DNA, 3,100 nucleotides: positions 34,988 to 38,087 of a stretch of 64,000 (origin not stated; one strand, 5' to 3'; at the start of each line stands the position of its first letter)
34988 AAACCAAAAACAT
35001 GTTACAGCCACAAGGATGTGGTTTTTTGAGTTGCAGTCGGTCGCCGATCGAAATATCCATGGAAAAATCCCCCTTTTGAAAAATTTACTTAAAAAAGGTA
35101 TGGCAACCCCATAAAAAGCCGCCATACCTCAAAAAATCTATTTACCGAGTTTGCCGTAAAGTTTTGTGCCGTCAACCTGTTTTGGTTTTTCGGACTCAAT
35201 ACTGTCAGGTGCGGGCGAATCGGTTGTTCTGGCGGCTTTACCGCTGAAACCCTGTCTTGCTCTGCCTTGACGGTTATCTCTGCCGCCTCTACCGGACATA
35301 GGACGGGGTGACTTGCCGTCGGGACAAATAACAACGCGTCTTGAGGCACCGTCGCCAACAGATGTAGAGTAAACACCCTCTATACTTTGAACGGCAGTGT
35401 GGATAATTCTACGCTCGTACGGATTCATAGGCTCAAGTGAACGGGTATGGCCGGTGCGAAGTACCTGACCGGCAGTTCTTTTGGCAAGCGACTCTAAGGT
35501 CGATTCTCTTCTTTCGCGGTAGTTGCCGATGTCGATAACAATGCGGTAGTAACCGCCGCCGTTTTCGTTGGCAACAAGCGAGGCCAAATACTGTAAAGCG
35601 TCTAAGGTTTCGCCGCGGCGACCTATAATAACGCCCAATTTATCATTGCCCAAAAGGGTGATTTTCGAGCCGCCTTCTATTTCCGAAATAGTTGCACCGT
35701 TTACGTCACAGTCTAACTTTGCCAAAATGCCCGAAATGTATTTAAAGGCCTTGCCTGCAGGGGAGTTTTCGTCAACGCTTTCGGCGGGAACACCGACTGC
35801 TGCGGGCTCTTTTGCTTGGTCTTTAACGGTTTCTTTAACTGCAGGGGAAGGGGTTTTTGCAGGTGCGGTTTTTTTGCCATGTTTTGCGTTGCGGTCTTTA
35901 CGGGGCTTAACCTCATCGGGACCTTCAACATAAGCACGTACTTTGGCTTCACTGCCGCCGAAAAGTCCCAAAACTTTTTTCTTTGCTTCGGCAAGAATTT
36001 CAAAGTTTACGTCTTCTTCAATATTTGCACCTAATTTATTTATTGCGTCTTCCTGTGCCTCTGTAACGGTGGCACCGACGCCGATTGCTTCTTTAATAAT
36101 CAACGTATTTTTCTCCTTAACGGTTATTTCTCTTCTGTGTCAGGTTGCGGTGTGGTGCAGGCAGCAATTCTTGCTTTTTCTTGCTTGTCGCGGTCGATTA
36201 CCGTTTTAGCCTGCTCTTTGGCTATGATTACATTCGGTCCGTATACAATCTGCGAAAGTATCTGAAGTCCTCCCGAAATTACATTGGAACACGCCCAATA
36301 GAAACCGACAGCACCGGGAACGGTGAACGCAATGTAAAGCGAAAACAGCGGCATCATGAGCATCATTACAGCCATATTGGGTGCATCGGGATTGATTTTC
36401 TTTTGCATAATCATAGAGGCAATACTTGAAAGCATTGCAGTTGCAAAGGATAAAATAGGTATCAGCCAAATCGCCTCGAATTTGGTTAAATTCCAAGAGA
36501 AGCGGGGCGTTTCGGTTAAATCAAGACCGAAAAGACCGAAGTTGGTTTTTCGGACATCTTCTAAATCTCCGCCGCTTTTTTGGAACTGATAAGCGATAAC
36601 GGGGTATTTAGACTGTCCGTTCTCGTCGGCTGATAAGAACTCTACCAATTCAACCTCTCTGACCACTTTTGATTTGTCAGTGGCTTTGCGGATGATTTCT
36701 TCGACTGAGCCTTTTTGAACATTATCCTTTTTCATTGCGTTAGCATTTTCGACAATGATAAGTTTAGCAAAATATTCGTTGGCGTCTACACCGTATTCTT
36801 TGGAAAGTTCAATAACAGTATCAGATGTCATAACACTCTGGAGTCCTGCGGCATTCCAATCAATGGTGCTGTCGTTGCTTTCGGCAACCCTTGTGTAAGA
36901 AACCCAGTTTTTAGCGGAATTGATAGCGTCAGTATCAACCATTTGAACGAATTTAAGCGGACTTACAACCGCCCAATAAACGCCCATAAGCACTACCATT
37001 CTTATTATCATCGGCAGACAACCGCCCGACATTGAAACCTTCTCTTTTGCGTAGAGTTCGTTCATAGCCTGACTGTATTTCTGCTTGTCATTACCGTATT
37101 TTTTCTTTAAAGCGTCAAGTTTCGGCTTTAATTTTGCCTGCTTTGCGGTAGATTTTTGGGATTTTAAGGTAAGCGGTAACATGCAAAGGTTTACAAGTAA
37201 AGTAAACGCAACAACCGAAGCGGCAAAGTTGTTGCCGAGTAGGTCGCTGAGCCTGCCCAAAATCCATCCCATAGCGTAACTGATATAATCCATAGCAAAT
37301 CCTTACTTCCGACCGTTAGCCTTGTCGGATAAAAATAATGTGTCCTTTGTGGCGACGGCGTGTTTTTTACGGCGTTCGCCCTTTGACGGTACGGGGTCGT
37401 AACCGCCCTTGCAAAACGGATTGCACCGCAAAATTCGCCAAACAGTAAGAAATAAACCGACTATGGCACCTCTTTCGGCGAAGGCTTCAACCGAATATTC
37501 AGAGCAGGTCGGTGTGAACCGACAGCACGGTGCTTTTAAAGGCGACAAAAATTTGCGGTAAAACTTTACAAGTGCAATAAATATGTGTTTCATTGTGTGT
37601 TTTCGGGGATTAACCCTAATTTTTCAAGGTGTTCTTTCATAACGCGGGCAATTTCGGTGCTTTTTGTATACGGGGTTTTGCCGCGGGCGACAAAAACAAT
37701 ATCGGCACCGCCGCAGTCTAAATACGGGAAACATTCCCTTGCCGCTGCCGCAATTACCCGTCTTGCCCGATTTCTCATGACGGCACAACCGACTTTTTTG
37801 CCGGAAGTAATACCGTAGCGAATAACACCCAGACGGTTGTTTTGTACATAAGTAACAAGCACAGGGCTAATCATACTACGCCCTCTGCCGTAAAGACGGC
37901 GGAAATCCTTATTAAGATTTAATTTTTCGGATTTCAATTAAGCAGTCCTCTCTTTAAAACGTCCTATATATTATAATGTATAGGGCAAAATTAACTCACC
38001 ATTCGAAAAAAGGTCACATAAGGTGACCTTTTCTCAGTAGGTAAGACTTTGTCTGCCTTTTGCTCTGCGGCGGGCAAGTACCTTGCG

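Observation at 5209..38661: A 33-kb block right of oriC is mostly head-on to replication and splits dnaA from rpmH: apparent one-sided inversion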

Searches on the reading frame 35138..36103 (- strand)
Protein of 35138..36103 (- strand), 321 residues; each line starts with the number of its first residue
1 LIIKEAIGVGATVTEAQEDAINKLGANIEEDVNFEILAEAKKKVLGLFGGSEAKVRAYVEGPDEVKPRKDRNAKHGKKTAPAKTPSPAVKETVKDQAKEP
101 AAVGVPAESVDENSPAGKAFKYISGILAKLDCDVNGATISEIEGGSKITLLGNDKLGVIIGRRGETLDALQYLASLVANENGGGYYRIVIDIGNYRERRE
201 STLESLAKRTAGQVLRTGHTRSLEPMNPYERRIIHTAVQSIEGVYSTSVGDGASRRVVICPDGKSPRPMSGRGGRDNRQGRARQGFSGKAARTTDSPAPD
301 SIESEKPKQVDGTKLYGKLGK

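Call 8: search_protein_families(library=ncbifam, max_evalue=0.00001, proteins=[window:35138-36103:-])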
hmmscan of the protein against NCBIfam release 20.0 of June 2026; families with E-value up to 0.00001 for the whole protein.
window:35138-36103:- (321 aa): 1 family
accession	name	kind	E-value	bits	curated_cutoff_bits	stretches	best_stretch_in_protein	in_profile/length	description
NF041568.1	Jag_EloR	equivalog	6.8e-55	186.2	145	1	9-260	5-202/203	RNA-binding cell elongation regulator Jag/EloR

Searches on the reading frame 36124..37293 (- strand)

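Call 8: search_protein_families(library=ncbifam, max_evalue=0.00001, proteins=[window:36124-37293:-])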
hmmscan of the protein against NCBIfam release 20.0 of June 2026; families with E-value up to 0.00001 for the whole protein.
window:36124-37293:- (389 aa): 18 families
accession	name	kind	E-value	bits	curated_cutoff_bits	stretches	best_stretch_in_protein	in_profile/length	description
TIGR03592.1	yidC_oxa1_cterm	subfamily_domain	2.3e-37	128.9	84.3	1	22-345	1-187/191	membrane protein insertase YidC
NF002352.0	PRK01318.1-3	equivalog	5.5e-33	114.9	447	1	3-112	353-461/562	membrane protein insertase YidC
NF002803.0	PRK02944.1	equivalog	9.6e-28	97.3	377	2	2-110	38-150/255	YidC family membrane integrase SpoIIIJ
NF002353.0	PRK01318.1-4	equivalog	6e-27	94.5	365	1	5-106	360-460/596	membrane protein insertase YidC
NF002350.0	PRK01315.1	equivalog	1.5e-22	80.2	282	1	19-109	38-128/329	membrane protein insertase YidC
NF002351.0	PRK01318.1-1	equivalog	1.7e-22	79.8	740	1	3-112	334-442/545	membrane protein insertase YidC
NF002355.0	PRK01318.2-2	equivalog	1.9e-22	79.5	891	1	20-106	394-480/602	membrane protein insertase YidC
NF002356.0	PRK01318.2-3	equivalog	1.8e-21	76.2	460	1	21-109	371-461/627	membrane protein insertase YidC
NF002357.0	PRK01318.2-4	equivalog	8.5e-21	74.3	479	1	3-108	316-420/532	membrane protein insertase YidC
NF002358.0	PRK01318.2-5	equivalog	1.6e-17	63.5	605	1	16-109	335-427/545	membrane protein insertase YidC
NF002899.0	PRK03449.1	equivalog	3.4e-17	62.6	276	1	20-112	29-121/359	membrane protein insertase YidC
NF002359.0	PRK01318.2-6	equivalog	5.8e-16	57.9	600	1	23-110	380-467/624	membrane protein insertase YidC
NF002354.0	PRK01318.2-1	equivalog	1.4e-13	50.2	1094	1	14-109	345-439/548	membrane protein insertase YidC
NF002168.0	PRK01001.1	equivalog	4.7e-12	45.1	670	1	11-106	564-659/795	membrane protein insertase YidC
NF001300.0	PRK00247.1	equivalog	5.5e-12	45.6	375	1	23-110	32-124/429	membrane protein insertase YidC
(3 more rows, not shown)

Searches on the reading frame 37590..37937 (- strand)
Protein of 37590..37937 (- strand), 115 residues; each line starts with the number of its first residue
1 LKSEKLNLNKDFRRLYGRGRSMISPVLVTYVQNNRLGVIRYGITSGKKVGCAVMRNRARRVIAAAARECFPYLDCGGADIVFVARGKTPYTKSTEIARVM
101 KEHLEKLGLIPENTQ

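Call 8: search_protein_families(library=ncbifam, max_evalue=0.00001, proteins=[window:37590-37937:-])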
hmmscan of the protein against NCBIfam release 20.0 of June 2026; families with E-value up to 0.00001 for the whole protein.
window:37590-37937:- (115 aa): 1 family
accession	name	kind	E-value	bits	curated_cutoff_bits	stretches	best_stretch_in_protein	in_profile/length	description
TIGR00188.1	rnpA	equivalog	1.7e-15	57.2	38.35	1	2-107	3-107/111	ribonuclease P protein component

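Call 37: find_encoding_contigs(protein=window:37590-37937:-, flank=10000, max_places=10)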
Protein window:37590-37937:- (115 aa): no gene with exactly this product is on record in the collection.
